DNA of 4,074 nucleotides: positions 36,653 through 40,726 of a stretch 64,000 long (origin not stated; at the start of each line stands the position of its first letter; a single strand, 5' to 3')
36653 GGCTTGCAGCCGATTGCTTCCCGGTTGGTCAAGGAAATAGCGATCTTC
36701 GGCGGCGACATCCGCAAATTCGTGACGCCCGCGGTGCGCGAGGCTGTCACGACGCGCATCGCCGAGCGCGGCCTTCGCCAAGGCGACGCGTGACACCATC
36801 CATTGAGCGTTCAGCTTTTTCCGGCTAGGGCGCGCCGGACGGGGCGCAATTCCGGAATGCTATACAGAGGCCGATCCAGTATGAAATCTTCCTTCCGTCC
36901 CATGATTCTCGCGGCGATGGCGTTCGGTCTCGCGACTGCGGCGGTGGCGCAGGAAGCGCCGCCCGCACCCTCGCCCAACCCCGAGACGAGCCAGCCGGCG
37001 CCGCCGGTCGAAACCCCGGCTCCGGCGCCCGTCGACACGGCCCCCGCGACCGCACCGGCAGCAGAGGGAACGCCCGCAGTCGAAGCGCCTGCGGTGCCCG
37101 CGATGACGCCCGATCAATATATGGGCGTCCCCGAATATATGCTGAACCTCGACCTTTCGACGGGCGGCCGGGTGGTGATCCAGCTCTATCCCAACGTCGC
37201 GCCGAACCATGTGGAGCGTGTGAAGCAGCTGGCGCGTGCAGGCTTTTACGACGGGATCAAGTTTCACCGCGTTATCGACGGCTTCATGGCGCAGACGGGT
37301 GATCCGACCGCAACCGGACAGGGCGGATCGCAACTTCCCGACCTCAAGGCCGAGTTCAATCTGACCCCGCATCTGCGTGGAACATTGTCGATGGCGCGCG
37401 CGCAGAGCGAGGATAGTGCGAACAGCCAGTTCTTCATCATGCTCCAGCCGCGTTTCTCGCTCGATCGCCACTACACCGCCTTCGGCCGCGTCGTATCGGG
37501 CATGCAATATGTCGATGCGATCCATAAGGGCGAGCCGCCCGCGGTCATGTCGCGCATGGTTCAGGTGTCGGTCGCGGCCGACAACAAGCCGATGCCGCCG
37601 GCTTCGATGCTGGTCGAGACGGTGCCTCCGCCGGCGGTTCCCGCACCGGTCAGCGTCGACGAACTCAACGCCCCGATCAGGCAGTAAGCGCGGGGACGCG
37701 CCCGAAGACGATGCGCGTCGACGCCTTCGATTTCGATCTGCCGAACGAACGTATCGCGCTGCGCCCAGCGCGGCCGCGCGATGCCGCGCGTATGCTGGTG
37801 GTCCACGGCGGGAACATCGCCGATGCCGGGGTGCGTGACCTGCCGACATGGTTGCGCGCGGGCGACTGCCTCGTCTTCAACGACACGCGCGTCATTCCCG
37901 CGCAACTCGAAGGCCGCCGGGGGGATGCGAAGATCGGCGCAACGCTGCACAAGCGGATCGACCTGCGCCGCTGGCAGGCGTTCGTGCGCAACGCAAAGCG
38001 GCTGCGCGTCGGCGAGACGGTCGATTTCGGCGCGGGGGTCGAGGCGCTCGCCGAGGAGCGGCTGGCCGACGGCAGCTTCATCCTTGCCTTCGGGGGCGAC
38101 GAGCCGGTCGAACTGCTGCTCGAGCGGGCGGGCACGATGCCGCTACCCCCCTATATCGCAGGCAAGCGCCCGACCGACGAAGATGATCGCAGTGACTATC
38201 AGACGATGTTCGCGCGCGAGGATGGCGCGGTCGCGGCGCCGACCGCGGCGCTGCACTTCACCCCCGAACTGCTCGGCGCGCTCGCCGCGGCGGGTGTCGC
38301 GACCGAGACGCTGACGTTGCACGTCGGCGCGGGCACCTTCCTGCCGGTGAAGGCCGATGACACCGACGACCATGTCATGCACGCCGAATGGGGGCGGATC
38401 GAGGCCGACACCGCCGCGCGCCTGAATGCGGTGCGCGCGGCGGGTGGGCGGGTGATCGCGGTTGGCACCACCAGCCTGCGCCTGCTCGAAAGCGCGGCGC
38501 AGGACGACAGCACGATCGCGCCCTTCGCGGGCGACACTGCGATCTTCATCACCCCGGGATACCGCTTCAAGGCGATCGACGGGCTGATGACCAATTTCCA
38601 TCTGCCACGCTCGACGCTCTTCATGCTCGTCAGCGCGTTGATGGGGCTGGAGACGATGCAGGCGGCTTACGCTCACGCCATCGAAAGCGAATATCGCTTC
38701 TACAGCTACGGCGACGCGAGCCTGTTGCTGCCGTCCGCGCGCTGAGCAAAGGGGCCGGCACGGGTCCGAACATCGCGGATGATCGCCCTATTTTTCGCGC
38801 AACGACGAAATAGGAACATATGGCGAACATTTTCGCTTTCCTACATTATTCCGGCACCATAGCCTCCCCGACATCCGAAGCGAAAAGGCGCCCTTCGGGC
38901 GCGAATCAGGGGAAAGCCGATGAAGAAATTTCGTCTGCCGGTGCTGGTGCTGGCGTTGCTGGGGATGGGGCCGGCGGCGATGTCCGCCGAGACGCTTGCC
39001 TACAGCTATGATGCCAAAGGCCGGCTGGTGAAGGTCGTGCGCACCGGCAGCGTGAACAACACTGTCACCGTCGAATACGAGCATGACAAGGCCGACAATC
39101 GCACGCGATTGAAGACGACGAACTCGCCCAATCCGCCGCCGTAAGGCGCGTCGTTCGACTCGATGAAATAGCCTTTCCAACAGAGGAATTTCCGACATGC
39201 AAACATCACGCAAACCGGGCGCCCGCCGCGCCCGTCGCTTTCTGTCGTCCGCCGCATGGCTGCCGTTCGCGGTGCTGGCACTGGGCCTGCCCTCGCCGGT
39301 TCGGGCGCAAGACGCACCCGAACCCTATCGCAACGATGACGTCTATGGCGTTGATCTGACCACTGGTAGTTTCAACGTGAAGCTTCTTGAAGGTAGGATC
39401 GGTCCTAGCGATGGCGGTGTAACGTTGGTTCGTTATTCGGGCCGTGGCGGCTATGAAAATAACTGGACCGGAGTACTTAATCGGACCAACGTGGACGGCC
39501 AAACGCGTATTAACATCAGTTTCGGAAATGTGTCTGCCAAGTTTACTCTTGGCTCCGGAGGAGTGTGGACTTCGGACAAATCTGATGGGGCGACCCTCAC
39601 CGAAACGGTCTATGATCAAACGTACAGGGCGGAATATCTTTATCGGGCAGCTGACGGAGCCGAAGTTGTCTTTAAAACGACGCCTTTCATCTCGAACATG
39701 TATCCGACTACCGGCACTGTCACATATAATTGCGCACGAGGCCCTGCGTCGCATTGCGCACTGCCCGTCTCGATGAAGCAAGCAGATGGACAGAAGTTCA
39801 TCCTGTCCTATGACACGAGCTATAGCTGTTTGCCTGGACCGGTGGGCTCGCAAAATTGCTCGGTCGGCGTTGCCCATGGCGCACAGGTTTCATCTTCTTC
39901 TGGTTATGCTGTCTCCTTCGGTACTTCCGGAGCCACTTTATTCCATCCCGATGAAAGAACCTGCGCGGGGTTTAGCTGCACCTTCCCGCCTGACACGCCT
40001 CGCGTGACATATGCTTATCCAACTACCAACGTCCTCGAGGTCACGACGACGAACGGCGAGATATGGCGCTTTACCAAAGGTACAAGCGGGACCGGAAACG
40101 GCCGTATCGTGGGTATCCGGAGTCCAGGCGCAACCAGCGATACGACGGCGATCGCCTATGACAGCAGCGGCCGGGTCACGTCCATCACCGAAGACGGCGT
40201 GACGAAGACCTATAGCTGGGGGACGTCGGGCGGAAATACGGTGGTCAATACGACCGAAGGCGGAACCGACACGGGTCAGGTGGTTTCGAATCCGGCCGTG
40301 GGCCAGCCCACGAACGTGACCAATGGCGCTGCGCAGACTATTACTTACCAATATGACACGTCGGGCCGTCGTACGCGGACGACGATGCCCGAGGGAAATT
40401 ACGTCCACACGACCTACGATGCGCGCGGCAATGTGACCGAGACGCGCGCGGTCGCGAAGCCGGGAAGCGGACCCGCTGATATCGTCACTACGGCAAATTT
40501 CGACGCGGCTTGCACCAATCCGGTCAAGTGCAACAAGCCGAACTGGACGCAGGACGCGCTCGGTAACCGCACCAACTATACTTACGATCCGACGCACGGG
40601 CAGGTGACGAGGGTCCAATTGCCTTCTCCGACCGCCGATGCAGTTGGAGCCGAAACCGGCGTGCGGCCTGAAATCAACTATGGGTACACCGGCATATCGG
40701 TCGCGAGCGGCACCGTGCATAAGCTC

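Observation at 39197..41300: RHS protein with a cleavable signal peptide and paired cysteines, implying a periplasmic route rather than T6SS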

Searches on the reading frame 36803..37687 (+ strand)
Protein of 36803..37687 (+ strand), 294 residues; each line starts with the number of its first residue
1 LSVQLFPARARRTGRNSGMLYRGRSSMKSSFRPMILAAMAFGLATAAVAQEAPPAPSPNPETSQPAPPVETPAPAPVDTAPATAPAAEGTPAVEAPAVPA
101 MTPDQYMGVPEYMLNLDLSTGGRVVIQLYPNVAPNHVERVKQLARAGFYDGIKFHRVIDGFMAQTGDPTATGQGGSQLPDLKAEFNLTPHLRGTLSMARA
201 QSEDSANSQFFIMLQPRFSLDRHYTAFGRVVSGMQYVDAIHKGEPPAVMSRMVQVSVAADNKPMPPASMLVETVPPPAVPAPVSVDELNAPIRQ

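Call 5: search_protein_families(library=pfam, proteins=[window:36803-37687:+], max_evalue=0.01)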
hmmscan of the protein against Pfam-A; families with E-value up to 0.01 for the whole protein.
window:36803-37687:+ (294 aa): 1 family
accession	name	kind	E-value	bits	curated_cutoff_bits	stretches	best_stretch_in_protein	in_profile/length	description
PF00160.26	Pro_isomerase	-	9e-41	140.2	21.7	1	117-245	3-142/159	Cyclophilin type peptidyl-prolyl cis-trans isomerase/CLD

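Call 6: search_protein_families(library=ncbifam, proteins=[window:36803-37687:+], max_evalue=0.01)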
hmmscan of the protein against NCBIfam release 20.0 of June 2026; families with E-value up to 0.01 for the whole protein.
window:36803-37687:+ (294 aa): 2 families
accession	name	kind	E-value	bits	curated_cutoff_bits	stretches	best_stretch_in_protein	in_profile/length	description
NF008151.0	PRK10903.1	equivalog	4.9e-20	71.8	308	1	119-242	35-164/190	peptidylprolyl isomerase A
NF008057.0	PRK10791.1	equivalog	3.4e-17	62.7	297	1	121-241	8-137/164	peptidylprolyl isomerase B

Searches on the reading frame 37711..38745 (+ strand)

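Call 5: search_protein_families(library=pfam, proteins=[window:37711-38745:+], max_evalue=0.01)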
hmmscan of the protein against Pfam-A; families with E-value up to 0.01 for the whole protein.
window:37711-38745:+ (344 aa): 1 family
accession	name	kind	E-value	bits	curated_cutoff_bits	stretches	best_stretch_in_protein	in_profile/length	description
PF02547.20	Queuosine_synth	-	3.7e-122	407.9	25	1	4-339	2-322/322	Queuosine biosynthesis protein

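Call 6: search_protein_families(library=ncbifam, proteins=[window:37711-38745:+], max_evalue=0.01)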
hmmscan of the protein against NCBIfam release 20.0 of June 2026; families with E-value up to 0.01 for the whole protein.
window:37711-38745:+ (344 aa): 3 families
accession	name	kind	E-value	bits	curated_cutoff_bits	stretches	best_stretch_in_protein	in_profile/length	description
NF001140.0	PRK00147.1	equivalog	1.5e-138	461.5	324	1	1-341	1-344/346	tRNA preQ1(34) S-adenosylmethionine ribosyltransferase-isomerase QueA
TIGR00113.1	queA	equivalog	4.2e-112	374.5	267.45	1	1-339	2-344/345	tRNA preQ1(34) S-adenosylmethionine ribosyltransferase-isomerase QueA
NF002398.0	PRK01424.1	equivalog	1.5e-80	271.1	588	2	157-340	181-363/366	tRNA preQ1(34) S-adenosylmethionine ribosyltransferase-isomerase QueA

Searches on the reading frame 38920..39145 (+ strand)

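Call 5: search_protein_families(library=pfam, proteins=[window:38920-39145:+], max_evalue=0.01)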
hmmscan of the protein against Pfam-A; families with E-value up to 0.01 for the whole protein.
window:38920-39145:+ (74 aa): 2 families
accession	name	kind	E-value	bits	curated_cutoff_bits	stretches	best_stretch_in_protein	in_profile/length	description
PF05593.20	RHS_repeat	-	6.8e-06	26.8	22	0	25-42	17-34/38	RHS Repeat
PF15283.12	DUF4595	-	0.0015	19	34.2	1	20-58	71-112/202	Domain of unknown function (DUF4595) with porin-like fold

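Call 6: search_protein_families(library=ncbifam, proteins=[window:38920-39145:+], max_evalue=0.01)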
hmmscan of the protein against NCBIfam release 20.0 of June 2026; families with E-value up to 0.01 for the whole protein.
window:38920-39145:+ (74 aa): 1 family
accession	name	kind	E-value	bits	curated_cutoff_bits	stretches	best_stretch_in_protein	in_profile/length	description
TIGR01643.1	YD_repeat_2x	repeat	0.003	18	15.8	0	23-43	15-35/42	YD repeat-containing protein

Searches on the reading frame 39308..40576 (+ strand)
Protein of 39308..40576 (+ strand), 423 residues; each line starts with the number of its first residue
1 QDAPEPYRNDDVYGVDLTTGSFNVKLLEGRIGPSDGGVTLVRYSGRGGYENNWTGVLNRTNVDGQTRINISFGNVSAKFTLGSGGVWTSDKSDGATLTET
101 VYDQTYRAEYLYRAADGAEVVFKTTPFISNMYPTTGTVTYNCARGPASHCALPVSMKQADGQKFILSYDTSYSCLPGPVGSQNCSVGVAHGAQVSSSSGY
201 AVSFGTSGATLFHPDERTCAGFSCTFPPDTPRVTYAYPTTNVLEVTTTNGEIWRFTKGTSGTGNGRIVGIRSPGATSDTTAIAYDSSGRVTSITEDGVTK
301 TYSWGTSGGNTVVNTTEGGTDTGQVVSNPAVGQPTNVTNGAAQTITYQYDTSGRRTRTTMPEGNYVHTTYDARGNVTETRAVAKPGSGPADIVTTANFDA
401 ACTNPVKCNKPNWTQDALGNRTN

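Call 60: predict_structure(alignment_id=A2)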
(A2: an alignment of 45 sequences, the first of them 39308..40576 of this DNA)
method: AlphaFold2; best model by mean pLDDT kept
length: 423 residues; sequences in the alignment: 45
mean_pLDDT: 88.8   pTM: 0.83
mean pLDDT of the five models: 88.8, 88.1, 88.0, 87.2, 86.0
residues with pLDDT >= 90: 278; 70-90: 105; 50-70: 28; < 50: 12
segments of 3 or more residues with pLDDT < 50: 133-139
pLDDT, mean of each block of 10 residues (from residue 1): 79 95 96 94 86 91 91 91 90 89 80 92 75 49 57 94 92 70 70 94 93 90 87 96 97 96 92 98 96 96 96 92 94 94 96 94 97 91 94 94 75 96 96
secondary structure, 60 per line:
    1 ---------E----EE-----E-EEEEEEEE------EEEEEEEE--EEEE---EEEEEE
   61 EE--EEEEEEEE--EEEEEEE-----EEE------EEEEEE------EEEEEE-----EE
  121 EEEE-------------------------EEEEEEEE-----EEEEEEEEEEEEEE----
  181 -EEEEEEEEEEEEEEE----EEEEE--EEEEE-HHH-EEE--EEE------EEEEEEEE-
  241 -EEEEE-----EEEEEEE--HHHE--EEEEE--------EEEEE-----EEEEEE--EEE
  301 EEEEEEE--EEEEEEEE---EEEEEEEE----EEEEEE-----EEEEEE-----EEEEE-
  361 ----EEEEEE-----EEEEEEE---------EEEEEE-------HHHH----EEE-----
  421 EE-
elements in order: E24-31 E38-45 E48-51 E55-62 E65-72 E75-81 E87-89 E96-101 E108-113 E119-124 E150-157 E163-176 E182-196 E201-205 E208-212 E218-220 E223-225 E232-239 E242-246 E252-258 E267-271 E280-284 E290-295 E298-307 E310-317 E321-328 E333-338 E344-349 E355-359 E365-370 E376-382 E392-397 H405-408 E413-415

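Call 62: fold_search(model_id=the predicted structure, library=pdb)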
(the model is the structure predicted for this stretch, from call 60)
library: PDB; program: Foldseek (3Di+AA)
matches with E <= 10: 805; with E <= 0.001: 49
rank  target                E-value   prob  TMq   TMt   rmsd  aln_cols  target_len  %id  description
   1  8qjd_B                3.3e-13  1.00  0.34  0.16  12.9       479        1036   14  T6SS-linked Rhs repeat protein - Salmonella bongori Rhs-core domain (released 2024-09-25)
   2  8qjc                  6.1e-13  1.00  0.28  0.13  15.2       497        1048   14  T6SS-linked Rhs repeat protein - Salmonella bongori Rhs-core domain with toxin domain (released 2024-09-25)
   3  7pq5                  6.4e-13  1.00  0.29  0.15  17.3       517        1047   14  Photorhabdus laumondii T6SS-associated Rhs protein carrying the Tre23 toxin domain (released 2021-12-01)
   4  7q97_A                3.9e-12  1.00  0.63  0.28   4.6       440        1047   13  Structure of the bacterial type VI secretion system effector RhsA. (released 2021-12-22)
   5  8qjb_A                4.1e-12  1.00  0.53  0.24   6.8       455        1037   14  T6SS-linked Rhs repeat protein - Salmonella bongori Rhs-core domain extended N-terminus (released 2024-09-25)
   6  8qja_D                2.2e-10  1.00  0.31  0.16  17.1       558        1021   14  T6SS-linked Rhs repeat protein - Advenella mimigardefordensis VgrG-Rhs core (released 2024-09-25)
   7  8qja_B                5.5e-10  1.00  0.31  0.16  17.1       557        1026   14  T6SS-linked Rhs repeat protein - Advenella mimigardefordensis VgrG-Rhs core (released 2024-09-25)
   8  8cp6_B                5.5e-10  1.00  0.27  0.13  21.2       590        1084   11  Type six secretion system exported effector 5 (Tse5) (released 2023-12-06)
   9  9ifo_A                1.0e-09  1.00  0.34  0.14  14.7       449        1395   15  Structure of Teneurin-Like Protein (TLP) (released 2026-03-11)
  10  8qja_C                1.3e-09  1.00  0.33  0.15  18.6       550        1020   13  T6SS-linked Rhs repeat protein - Advenella mimigardefordensis VgrG-Rhs core (released 2024-09-25)
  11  8uxt                  1.9e-09  1.00  0.45  0.17  10.1       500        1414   11  Acinetobacter baumannii Tse15 Rhs effector, toxin cleavage mutant (D1369N, D1391N) (released 2024-10-09)
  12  8h8b                  2.9e-09  1.00  0.20  0.09  26.0       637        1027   11  Type VI secretion system effector RhsP in its pre-autoproteolysis and monomeric form (released 2023-01-18)
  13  6fb3_A                4.0e-09  1.00  0.15  0.06  24.6       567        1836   11  Teneurin 2 Partial Extracellular Domain (released 2018-03-28)
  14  8qja_A                4.4e-09  1.00  0.31  0.16  17.1       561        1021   13  T6SS-linked Rhs repeat protein - Advenella mimigardefordensis VgrG-Rhs core (released 2024-09-25)
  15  6ske_A                4.7e-09  1.00  0.14  0.06  24.5       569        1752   11  Teneurin 2 in complex with Latrophilin 2 Lec domain (released 2020-02-12)
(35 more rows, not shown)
